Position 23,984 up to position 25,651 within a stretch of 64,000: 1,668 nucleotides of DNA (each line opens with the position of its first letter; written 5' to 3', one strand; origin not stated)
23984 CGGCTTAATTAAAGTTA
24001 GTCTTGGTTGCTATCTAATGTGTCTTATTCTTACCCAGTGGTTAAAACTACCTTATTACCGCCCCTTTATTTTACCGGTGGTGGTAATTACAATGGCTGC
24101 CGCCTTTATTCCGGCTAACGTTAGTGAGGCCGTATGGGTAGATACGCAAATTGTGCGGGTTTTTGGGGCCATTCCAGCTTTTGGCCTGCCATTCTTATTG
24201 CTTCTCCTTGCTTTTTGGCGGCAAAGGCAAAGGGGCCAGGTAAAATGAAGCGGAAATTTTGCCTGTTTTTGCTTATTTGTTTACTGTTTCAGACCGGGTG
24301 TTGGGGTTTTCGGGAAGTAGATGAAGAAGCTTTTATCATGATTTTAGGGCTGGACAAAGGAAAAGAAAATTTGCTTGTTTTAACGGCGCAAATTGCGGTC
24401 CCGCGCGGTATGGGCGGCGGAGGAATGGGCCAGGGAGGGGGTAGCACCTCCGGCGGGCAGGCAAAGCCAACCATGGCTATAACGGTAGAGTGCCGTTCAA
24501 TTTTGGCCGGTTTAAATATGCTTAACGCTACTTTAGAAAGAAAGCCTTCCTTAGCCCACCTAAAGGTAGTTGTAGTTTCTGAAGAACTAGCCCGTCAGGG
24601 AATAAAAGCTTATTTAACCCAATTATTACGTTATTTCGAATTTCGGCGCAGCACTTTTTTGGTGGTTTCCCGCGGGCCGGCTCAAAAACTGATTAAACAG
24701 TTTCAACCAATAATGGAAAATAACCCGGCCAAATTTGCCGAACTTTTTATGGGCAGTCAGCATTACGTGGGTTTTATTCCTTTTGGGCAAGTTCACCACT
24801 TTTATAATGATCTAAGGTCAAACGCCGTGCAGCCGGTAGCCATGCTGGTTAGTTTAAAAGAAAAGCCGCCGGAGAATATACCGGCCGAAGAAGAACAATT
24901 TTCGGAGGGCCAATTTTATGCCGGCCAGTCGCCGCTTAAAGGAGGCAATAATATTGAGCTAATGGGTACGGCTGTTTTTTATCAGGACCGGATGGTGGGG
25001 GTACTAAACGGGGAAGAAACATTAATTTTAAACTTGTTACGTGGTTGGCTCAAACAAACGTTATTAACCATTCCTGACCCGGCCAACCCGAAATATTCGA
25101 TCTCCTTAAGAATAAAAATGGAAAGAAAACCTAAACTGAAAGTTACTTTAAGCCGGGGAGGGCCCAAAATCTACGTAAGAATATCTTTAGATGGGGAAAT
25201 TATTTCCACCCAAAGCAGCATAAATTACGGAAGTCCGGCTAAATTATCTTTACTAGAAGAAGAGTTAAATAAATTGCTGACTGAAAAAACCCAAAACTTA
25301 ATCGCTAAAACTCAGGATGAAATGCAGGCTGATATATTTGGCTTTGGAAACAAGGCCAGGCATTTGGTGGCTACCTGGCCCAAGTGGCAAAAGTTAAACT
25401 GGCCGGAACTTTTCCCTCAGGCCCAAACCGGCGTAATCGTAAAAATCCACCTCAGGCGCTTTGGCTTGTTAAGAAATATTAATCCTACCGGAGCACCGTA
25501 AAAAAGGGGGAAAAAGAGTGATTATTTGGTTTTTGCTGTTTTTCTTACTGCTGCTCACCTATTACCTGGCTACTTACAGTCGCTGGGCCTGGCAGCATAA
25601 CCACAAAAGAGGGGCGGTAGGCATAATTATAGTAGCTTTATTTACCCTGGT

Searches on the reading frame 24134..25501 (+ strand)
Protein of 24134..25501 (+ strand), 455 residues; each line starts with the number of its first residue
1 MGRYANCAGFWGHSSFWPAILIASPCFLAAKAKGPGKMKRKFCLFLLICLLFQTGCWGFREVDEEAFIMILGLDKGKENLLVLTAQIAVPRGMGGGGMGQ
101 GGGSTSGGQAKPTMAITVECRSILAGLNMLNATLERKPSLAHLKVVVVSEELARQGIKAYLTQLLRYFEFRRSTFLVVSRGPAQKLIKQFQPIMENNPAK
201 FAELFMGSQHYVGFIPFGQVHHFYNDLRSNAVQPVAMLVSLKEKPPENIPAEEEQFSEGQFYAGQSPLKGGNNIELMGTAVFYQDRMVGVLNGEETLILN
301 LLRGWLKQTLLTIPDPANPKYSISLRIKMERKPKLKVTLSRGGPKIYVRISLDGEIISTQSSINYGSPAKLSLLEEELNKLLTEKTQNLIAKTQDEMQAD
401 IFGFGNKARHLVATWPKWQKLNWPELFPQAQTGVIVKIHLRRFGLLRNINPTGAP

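Call 57: search_protein_families(library=pfam, proteins=[window:24134-25501:+], max_evalue=0.00001)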
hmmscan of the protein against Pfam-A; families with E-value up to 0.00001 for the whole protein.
window:24134-25501:+ (455 aa): 2 families
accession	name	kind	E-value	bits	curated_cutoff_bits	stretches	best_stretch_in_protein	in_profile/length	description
PF05504.16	Spore_GerAC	-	2.7e-38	132.2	23.6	1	277-444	1-167/167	Spore germination B3/ GerAC like, C-terminal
PF25198.1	Spore_GerAC_N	-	7.5e-35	120.8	27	1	60-240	3-175/176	Spore germination protein N-terminal domain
